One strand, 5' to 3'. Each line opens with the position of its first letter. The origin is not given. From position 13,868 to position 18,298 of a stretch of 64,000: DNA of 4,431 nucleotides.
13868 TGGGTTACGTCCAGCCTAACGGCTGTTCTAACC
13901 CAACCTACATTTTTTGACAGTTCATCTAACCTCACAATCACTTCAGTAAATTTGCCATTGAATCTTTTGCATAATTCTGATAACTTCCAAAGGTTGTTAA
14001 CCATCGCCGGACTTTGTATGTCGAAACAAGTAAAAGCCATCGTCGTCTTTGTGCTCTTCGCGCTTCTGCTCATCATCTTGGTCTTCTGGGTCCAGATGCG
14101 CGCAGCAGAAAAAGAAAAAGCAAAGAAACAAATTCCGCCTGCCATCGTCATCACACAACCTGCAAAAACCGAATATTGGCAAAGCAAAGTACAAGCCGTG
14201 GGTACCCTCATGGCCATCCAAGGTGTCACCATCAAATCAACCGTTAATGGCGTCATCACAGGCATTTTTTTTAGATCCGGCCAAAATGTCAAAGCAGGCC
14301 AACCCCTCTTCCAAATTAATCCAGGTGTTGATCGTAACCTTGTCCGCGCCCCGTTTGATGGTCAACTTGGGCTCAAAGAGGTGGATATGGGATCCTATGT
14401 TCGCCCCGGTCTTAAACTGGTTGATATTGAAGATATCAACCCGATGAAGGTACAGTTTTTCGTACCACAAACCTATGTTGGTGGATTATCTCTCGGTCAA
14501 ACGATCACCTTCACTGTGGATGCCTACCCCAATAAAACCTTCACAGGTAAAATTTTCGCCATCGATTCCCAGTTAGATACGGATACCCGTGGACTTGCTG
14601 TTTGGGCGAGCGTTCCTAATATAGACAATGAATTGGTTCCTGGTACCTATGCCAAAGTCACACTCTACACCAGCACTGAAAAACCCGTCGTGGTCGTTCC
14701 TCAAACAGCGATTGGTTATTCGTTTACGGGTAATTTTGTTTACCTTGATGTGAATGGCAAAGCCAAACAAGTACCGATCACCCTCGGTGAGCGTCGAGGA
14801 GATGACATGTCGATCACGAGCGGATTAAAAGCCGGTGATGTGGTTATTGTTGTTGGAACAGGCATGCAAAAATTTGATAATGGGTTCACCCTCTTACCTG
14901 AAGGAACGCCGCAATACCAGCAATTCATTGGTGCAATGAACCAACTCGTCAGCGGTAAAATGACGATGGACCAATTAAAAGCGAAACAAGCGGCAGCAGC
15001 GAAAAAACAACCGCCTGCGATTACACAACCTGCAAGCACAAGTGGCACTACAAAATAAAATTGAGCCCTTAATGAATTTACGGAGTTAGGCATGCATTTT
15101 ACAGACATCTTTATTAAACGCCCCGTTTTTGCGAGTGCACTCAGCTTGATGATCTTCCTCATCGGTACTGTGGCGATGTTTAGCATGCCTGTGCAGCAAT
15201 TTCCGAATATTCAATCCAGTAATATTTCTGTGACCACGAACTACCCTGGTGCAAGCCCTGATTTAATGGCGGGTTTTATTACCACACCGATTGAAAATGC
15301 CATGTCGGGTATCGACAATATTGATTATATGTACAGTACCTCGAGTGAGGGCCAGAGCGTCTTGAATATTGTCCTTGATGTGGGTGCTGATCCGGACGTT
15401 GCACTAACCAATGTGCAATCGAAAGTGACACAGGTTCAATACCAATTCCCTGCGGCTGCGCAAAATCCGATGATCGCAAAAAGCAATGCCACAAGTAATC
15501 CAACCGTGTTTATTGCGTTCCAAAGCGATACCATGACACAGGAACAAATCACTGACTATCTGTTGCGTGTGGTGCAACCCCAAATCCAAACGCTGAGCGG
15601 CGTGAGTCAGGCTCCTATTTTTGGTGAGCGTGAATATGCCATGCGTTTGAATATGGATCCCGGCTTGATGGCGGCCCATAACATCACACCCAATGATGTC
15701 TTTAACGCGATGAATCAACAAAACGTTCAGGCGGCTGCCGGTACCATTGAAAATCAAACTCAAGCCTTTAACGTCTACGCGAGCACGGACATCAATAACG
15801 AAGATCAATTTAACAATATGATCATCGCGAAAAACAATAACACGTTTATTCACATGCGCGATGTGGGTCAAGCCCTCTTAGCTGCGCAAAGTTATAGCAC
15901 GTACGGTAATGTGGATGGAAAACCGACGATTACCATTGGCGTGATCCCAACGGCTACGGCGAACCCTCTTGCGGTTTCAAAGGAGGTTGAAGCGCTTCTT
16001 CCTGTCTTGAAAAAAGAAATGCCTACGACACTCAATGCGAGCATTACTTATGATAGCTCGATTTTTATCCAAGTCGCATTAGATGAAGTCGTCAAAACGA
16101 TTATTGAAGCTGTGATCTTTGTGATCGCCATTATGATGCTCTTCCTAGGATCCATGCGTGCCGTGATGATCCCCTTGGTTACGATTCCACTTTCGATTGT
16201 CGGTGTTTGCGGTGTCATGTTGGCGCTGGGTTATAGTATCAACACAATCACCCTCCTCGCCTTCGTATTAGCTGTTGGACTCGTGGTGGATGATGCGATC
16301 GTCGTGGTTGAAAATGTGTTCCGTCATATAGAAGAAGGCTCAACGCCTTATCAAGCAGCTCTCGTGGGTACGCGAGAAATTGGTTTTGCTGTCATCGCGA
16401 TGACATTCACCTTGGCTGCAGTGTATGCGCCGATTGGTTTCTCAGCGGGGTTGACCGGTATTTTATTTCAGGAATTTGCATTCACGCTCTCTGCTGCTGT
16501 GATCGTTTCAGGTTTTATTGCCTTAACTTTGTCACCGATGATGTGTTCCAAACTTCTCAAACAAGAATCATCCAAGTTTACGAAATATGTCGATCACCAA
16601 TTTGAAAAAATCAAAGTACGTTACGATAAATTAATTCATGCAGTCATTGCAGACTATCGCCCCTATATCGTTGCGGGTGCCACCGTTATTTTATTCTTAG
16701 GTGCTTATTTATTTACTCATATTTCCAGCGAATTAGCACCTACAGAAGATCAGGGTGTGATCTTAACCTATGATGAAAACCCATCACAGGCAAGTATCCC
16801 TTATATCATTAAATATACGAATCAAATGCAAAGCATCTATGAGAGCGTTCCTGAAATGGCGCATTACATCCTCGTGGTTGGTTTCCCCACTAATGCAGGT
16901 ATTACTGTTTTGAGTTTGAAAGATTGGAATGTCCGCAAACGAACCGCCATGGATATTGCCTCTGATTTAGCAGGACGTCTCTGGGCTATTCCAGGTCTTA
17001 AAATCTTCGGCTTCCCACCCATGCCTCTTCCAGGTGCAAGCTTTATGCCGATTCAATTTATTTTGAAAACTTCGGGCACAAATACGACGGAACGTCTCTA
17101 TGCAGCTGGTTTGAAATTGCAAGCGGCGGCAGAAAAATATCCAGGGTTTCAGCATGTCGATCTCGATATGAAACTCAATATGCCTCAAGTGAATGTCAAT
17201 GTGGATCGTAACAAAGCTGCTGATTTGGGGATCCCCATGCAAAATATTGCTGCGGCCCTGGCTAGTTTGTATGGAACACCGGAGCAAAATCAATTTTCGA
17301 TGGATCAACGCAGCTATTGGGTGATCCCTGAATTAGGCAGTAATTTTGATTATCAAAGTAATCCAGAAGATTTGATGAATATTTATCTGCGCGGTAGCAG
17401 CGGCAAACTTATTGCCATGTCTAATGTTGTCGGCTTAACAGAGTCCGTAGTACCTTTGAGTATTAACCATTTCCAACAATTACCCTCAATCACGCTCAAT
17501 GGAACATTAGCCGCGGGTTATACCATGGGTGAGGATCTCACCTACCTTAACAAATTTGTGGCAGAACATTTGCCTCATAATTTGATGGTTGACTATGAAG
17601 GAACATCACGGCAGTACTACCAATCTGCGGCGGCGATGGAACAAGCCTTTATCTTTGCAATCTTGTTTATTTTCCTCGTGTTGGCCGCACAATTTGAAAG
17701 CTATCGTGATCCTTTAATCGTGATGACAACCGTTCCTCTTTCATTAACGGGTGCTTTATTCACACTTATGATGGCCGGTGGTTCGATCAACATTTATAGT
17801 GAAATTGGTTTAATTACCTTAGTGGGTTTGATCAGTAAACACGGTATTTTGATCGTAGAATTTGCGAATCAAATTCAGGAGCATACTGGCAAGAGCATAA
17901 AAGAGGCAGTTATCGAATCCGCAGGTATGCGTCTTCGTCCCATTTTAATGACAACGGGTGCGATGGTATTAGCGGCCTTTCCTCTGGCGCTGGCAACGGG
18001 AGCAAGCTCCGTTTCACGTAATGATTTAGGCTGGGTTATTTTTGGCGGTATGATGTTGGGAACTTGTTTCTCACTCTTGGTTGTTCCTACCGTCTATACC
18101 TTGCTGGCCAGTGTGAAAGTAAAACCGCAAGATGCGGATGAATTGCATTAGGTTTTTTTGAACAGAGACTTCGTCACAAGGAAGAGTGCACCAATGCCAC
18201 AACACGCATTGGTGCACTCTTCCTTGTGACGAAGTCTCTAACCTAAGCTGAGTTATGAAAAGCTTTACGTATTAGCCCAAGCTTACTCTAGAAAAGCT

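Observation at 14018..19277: RND pump flanked by two paralogous membrane-fusion proteins (MFP-RND-MFP) with no outer-membrane factor gene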

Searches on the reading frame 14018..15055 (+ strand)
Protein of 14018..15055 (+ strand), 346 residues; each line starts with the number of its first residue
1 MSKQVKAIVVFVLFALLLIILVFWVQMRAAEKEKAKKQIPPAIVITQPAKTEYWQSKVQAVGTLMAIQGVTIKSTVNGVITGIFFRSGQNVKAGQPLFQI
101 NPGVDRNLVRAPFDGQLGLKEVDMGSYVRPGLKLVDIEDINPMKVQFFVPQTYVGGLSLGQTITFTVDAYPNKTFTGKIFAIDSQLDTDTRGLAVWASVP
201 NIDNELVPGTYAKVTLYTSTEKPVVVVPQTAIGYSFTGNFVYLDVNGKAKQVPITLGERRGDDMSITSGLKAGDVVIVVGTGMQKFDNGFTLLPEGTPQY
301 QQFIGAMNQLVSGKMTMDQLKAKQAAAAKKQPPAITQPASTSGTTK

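Call 9: search_protein_families(library=pfam, proteins=[window:14018-15055:+], max_evalue=0.01)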
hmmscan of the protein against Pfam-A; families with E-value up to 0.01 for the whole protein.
window:14018-15055:+ (346 aa): 5 families
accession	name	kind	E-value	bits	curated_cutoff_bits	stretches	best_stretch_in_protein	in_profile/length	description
PF16576.10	HlyD_D23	-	1.3e-24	87.1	30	2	109-212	111-214/214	Barrel-sandwich domain of CusB or HlyD membrane-fusion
PF13437.12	HlyD_3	-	2.6e-18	67.1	22.2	1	109-205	2-102/106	HlyD family secretion protein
PF00529.27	CusB_dom_1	-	0.00011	22.8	26.5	1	11-278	8-89/89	Cation efflux system protein CusB domain 1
PF13533.13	Biotin_lipoyl_2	-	0.00012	22.3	29.8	1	70-101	1-32/32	Biotin-lipoyl like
PF00364.28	Biotin_lipoyl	-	0.00037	20.7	22.1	1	70-100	43-73/73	Biotin-requiring enzyme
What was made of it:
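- On RND periplasmic adaptor / membrane fusion protein (TIGR01730 RND_mfp): Pfam HlyD_D23, HlyD_3 and Biotin_lipoyl_2 match (call 9).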

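Call 10: search_protein_families(library=ncbifam, proteins=[window:14018-15055:+], max_evalue=0.01)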
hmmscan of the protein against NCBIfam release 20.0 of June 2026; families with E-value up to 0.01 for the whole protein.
window:14018-15055:+ (346 aa): 22 families
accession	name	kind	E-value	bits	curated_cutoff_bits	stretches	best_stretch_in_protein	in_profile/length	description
TIGR01730.1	RND_mfp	subfamily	1.7e-56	191.5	94.9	2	106-281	134-310/322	efflux RND transporter periplasmic adaptor subunit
NF008589.1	PRK11556.1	equivalog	1.1e-30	106.9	391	2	109-289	195-382/392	MdtA/MuxA family multidrug efflux RND transporter periplasmic adaptor subunit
TIGR00999.1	8a0102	subfamily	6.9e-30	104.1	319.3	1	106-281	90-267/271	CzcB/NccB family metal efflux transporter periplasmic adaptor subunit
NF007132.1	PRK09578.1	equivalog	2.1e-21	76.1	512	2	175-284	257-367/396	MexX/AxyX family multidrug efflux RND transporter periplasmic adaptor subunit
NF045904.1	RND-peri-MexE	equivalog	8.2e-17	61.2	714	2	173-298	248-372/390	multidrug efflux RND transporter periplasmic adaptor subunit MexE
NF007303.0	PRK09783.1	subfamily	2.1e-15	56.1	390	1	106-280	214-388/414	copper/silver efflux system membrane fusion protein CusB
NF033138.2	RND-peri-MexC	equivalog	4.3e-15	55.7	625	2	163-281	241-360/375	MexC family multidrug efflux RND transporter periplasmic adaptor subunit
NF033834.1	RND_adapt_MexA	exception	2e-14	53.5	750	2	174-281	240-349/373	multidrug efflux RND transporter periplasmic adaptor subunit MexA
NF008606.0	PRK11578.1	equivalog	2.8e-14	53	342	1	136-279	216-363/371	macrolide transporter subunit MacA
NF011604.1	PRK15030.1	equivalog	7.1e-14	51.6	765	2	180-289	261-370/397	multidrug efflux RND transporter periplasmic adaptor subunit AcrA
NF000272.2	OqxA_adapt_sub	exception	5.9e-13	48.5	835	1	169-285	257-369/391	multidrug efflux RND transporter periplasmic adaptor subunit OqxA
NF007362.0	PRK09859.1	equivalog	7.1e-11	41.8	738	1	175-286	252-363/385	multidrug transporter subunit MdtE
TIGR00998.1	8a0101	subfamily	9e-11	41.3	390.8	1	106-184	204-283/334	EmrA/EmrK family multidrug efflux transporter periplasmic adaptor subunit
TIGR01843.1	type_I_hlyD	subfamily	1.5e-10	40.7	208.65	2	105-197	269-367/422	HlyD family type I secretion periplasmic adaptor subunit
NF045680.1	DiMtlExpIhpB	equivalog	1.9e-08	33.7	450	1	49-276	76-306/326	divalent metal ion exporter adaptor subunit IhpB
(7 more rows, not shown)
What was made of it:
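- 14018..15058 (+): MFP1: a 346-aa periplasmic adaptor anchored by a transmembrane helix and lacking the alpha-hairpin. It has a low-complexity, helix-forming C-terminal tail. TIGR01730 scores 191.5 bits (call 10).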

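Call 75: predict_structure(alignment_id=A5)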
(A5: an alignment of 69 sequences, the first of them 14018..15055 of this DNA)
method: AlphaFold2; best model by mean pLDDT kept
length: 346 residues; sequences in the alignment: 69
mean_pLDDT: 91.1   pTM: 0.70
mean pLDDT of the five models: 91.1, 91.0, 89.7, 89.6, 89.5
residues with pLDDT >= 90: 288; 70-90: 33; 50-70: 15; < 50: 10
segments of 3 or more residues with pLDDT < 50: 338-346
pLDDT, mean of each block of 10 residues (from residue 1): 80 96 92 76 95 96 96 95 96 96 81 96 97 97 97 94 97 97 96 97 95 95 96 95 96 96 97 93 80 93 93 93 86 57 39
secondary structure, 60 per line:
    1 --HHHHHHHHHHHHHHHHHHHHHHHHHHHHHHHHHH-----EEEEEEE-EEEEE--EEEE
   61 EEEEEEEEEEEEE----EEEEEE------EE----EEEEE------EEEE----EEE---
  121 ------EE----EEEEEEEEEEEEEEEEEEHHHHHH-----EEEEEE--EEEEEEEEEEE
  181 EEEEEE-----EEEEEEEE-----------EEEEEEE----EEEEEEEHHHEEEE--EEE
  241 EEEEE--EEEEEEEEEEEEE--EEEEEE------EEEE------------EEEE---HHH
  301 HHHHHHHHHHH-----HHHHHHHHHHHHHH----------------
elements in order: H3-36 E42-48 E50-54 E57-73 E78-83 E96-100 E107-110 E115-117 E133-150 H151-156 E162-167 E170-186 E192-199 E211-217 E222-228 E232-235 E238-245 E248-260 E263-268 E275-278 E291-294 H298-311 H317-330
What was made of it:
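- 14018..15058 (+): The AF2 model has pLDDT 91.1, with a TM helix at 3-36 and no helical hairpin between strands 96-100 and 107-110 (call 75).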

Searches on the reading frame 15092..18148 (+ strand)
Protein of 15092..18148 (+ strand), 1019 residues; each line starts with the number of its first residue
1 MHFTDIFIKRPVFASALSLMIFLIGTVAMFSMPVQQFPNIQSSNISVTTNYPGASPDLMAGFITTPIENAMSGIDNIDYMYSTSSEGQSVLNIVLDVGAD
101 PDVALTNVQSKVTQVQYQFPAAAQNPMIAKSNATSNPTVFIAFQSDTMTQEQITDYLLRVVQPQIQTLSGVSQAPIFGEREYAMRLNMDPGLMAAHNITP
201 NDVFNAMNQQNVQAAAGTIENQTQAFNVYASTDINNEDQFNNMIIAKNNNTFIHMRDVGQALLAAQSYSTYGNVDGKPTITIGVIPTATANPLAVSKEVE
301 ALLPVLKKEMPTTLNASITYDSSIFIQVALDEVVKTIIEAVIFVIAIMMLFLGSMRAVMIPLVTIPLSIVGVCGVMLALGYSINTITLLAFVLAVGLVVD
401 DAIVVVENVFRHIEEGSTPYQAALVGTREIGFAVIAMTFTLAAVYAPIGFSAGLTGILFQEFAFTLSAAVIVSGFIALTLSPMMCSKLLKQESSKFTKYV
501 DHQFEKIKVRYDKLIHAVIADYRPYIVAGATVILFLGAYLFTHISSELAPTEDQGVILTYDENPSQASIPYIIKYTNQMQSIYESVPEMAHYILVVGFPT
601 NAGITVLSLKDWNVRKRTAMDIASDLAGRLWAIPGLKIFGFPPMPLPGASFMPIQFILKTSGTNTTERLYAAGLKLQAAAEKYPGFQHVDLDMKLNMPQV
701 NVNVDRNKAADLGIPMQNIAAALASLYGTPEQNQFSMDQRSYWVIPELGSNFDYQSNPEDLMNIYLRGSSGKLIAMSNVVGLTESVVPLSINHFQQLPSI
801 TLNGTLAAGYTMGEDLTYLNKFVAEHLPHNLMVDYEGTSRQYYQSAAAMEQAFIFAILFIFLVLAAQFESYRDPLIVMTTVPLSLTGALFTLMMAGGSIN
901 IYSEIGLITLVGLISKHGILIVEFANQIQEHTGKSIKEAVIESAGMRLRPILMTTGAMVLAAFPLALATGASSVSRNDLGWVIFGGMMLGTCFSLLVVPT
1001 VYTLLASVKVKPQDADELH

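Call 9: search_protein_families(library=pfam, proteins=[window:15092-18148:+], max_evalue=0.01)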
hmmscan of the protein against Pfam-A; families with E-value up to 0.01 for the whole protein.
window:15092-18148:+ (1019 aa): 2 families
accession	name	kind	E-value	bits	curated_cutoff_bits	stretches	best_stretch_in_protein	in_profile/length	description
PF00873.25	ACR_tran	-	1.3e-266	887.7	28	1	4-1005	2-1020/1021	AcrB/AcrD/AcrF family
PF03176.21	MMPL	-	9.9e-09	35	20.5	1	305-485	113-299/333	MMPL family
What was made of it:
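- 15092..18151 (+): HAE1/AcrB-type RND permease, 1019 aa. Pfam ACR_tran E 1e-266 (call 9).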

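Call 10: search_protein_families(library=ncbifam, proteins=[window:15092-18148:+], max_evalue=0.01)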
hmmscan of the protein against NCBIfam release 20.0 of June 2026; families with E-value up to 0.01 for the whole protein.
window:15092-18148:+ (1019 aa): 15 families
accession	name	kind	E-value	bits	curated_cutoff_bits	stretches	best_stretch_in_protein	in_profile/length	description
NF033617.1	RND_permease_2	subfamily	0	1090.8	1250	1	4-1006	1-1008/1009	multidrug efflux RND transporter permease subunit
NF007133.0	PRK09579.1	equivalog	0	1014.8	1763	1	1-1013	1-1010/1017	multidrug efflux RND transporter permease subunit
NF000282.2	RND_permease_1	subfamily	5.9e-243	809.1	1250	1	6-1005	3-1027/1029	multidrug efflux RND transporter permease subunit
TIGR00915.1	2A0602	subfamily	2.4e-223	744.2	940.35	1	4-1007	2-1030/1050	efflux RND transporter permease subunit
NF007131.0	PRK09577.1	equivalog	2.3e-162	542.1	1768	1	6-1007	4-1024/1045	multidrug efflux RND transporter permease subunit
NF007842.1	PRK10555.1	equivalog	1.1e-159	533.3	1854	1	5-1005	3-1026/1036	multidrug efflux RND transporter permease AcrD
NF011706.2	PRK15127.1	equivalog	3e-157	525.3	2150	1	5-1004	3-1028/1049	multidrug efflux RND transporter permease subunit AcrB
NF007798.0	PRK10503.1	equivalog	8.8e-157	523.5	1584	1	6-1007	15-1024/1040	MdtB/MuxB family multidrug efflux RND transporter permease subunit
NF007905.0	PRK10614.1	equivalog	1e-155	520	1774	1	1-1013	1-1016/1025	multidrug efflux RND transporter permease subunit MdtC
NF000037.1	RND_perm_OqxB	exception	3.4e-149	498.6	2200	1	1-1008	1-1037/1050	multidrug efflux RND transporter permease subunit OqxB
TIGR00914.1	2A0601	subfamily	3.5e-105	352.8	701.45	1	18-1014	20-1044/1051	CusA/CzcA family heavy metal efflux RND transporter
TIGR00921.1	2A067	subfamily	8.9e-10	37.2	351.9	1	297-487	157-345/733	hydrophobe/amphiphile efflux-3 (HAE3) family transporter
TIGR01129.1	secD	equivalog_domain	0.0012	18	244.4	1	209-484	137-396/397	protein translocase subunit SecD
NF052374.1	HopndTporHpnN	equivalog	0.003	15.7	1100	0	845-1006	272-427/858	hopanoid transporter HpnN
TIGR00916.1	2A0604s01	subfamily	0.0091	15.6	148.6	0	332-476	85-229/231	SecD/SecF family protein translocase subunit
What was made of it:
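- On HAE1-type RND permease (Pfam ACR_tran): It scores below the curated cut-offs of every named NCBIfam family: RND_permease_2 gives 1090.8 bits against a cut-off of 1250 (call 10).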

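Call 42: find_homologous_proteins(query=window:15092-18148:+, max_evalue=1e-50)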
Query window:15092-18148:+ (1019 aa): 8000 proteins with E <= 1e-50 among 8000 candidates; the best 120 are listed.
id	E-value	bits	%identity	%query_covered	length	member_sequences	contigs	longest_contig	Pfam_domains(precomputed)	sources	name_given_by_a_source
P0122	0.0e+0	2228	100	100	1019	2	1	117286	PF03176.22,PF00873.26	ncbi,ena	-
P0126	0.0e+0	1736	77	100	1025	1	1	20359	PF03176.22,PF00873.26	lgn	-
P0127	0.0e+0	1541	68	100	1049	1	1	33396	PF03176.22,PF00873.26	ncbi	-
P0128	0.0e+0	1289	58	99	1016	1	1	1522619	PF03176.22,PF00873.26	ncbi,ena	-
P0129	0.0e+0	1217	56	100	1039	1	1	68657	PF03176.22,PF00873.26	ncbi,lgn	-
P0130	0.0e+0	1187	53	99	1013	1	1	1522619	PF03176.22,PF00873.26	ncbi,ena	-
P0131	0.0e+0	1187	54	99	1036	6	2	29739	PF03176.22,PF00873.26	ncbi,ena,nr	ncbi:MAG: hypothetical protein CMF49_02555 [Legionellales bacterium]|nr:hypothetical protein [Legion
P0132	0.0e+0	1185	55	99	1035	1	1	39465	PF03176.22,PF00873.26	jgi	-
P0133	0.0e+0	1185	55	99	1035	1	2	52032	PF03176.22,PF00873.26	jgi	-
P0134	0.0e+0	1179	55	100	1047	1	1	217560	PF03176.22,PF00873.26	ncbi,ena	-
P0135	0.0e+0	1177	54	100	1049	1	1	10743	PF03176.22,PF00873.26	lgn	-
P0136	0.0e+0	1170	54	100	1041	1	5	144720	PF00873.26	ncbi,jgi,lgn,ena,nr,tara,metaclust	ncbi:MAG: hypothetical protein CMF50_00395 [Legionellales bacterium]|nr:hypothetical protein [Legion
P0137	0.0e+0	1169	54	100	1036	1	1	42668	PF03176.22,PF00873.26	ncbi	ncbi:MAG: efflux RND transporter permease subunit [Gammaproteobacteria bacterium]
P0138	0.0e+0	1163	52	100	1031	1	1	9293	PF03176.22,PF00873.26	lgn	-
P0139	0.0e+0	1162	53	100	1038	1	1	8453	PF03176.22,PF00873.26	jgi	-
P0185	0.0e+0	1072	50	99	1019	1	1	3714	PF03176.22,PF00873.26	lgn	-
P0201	0.0e+0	1055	50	99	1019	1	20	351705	PF03176.22,PF00873.26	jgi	jgi:hydrophobe/amphiphile efflux-1 (HAE1) family protein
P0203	0.0e+0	1055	50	99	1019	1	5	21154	PF03176.22,PF00873.26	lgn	-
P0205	0.0e+0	1054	50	100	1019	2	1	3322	PF03176.22,PF00873.26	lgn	-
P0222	0.0e+0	1043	50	99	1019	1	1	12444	PF03176.22,PF00873.26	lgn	-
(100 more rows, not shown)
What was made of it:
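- Closest known: Hairpin-bearing MFP-RND-dapD-dapE loci of Legionellales-like genomes. Same: The RND is 56-58% identical (call 42).
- Tried and rejected: The best hint is that the nearest named RND homologues, at about 54% identity, are from Legionellales MAGs (call 42).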

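Call 44: find_encoding_contigs(protein=P0128, flank=6000, max_places=2)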
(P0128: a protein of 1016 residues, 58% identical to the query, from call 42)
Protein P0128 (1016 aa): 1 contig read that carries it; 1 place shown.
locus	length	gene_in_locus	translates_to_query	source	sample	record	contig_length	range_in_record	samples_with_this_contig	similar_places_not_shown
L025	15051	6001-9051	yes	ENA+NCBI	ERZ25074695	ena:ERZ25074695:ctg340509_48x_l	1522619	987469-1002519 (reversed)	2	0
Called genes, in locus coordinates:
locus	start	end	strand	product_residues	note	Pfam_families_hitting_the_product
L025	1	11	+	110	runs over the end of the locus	-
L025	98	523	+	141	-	-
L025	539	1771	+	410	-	PF03239:FTR1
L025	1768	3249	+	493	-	PF12801:Fer4_5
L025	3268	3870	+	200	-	PF10634:Iron_transport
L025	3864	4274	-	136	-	PF03748:FliL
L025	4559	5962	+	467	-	PF25917:BSH_RND, PF25973:BSH_CzcB, PF25876:HH_MFP_RND (weak), PF25944:Beta-barrel_RND (weak), PF25954:Beta-barrel_RND_2, PF25967:RND-MFP_C, PF25975:CzcB_C (weak), PF25989:YknX_C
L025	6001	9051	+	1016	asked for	PF00873:ACR_tran, PF03176:MMPL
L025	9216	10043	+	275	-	PF14805:THDPS_N_2, PF00132:Hexapep (weak), PF14602:Hexapep_2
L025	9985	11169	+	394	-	PF01546:Peptidase_M20, PF07687:M20_dimer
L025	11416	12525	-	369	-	PF13776:DUF4172, PF02661:Fic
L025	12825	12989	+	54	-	-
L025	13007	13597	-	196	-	PF13189:Cytidylate_kin2 (weak), PF01202:SKI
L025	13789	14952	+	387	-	PF13784:Fic_N, PF02661:Fic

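Call 45: find_encoding_contigs(protein=P0129, flank=6000, max_places=2)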
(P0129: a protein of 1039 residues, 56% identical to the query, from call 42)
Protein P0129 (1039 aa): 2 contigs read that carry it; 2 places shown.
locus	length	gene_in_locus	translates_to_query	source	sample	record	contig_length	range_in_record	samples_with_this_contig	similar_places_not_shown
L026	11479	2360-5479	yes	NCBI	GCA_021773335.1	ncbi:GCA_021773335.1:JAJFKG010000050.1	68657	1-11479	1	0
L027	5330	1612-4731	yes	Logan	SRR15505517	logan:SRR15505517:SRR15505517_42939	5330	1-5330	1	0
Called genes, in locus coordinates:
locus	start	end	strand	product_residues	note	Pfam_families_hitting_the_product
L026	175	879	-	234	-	PF13645:YkuD_2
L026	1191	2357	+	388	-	PF25917:BSH_RND, PF25973:BSH_CzcB (weak), PF25954:Beta-barrel_RND_2, PF25967:RND-MFP_C, PF25975:CzcB_C (weak), PF25989:YknX_C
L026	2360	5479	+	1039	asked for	PF00873:ACR_tran, PF03176:MMPL (weak)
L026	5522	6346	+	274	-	PF14805:THDPS_N_2, PF25084:LbH_EIF2B (faint), PF00132:Hexapep (weak), PF14602:Hexapep_2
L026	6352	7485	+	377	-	PF01546:Peptidase_M20, PF07687:M20_dimer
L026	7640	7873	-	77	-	-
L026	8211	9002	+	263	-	PF00378:ECH_1, PF16113:ECH_2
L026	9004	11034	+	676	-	PF00289:Biotin_carb_N, PF02222:ATP-grasp, PF02786:CPSase_L_D2, PF07478:Dala_Dala_lig_C, PF02785:Biotin_carb_C, PF21139:BT_MCC_alpha, PF00364:Biotin_lipoyl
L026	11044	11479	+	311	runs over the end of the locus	PF00682:HMGL-like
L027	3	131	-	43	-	?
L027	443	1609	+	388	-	PF25917:BSH_RND, PF25973:BSH_CzcB (weak), PF25954:Beta-barrel_RND_2, PF25967:RND-MFP_C, PF25975:CzcB_C (weak), PF25989:YknX_C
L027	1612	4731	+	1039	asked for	PF00873:ACR_tran, PF03176:MMPL (weak)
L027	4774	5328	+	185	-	?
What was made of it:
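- Closest known: Hairpin-bearing MFP-RND-dapD-dapE loci of Legionellales-like genomes. Same: They also lack an adjacent OMF gene (calls 44, 45).
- hairpin present: L025, L026 (calls 44, 45) Hairpin-bearing orthologous loci also lack an adjacent OMF, so that absence is uninformative (calls 44, 45).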
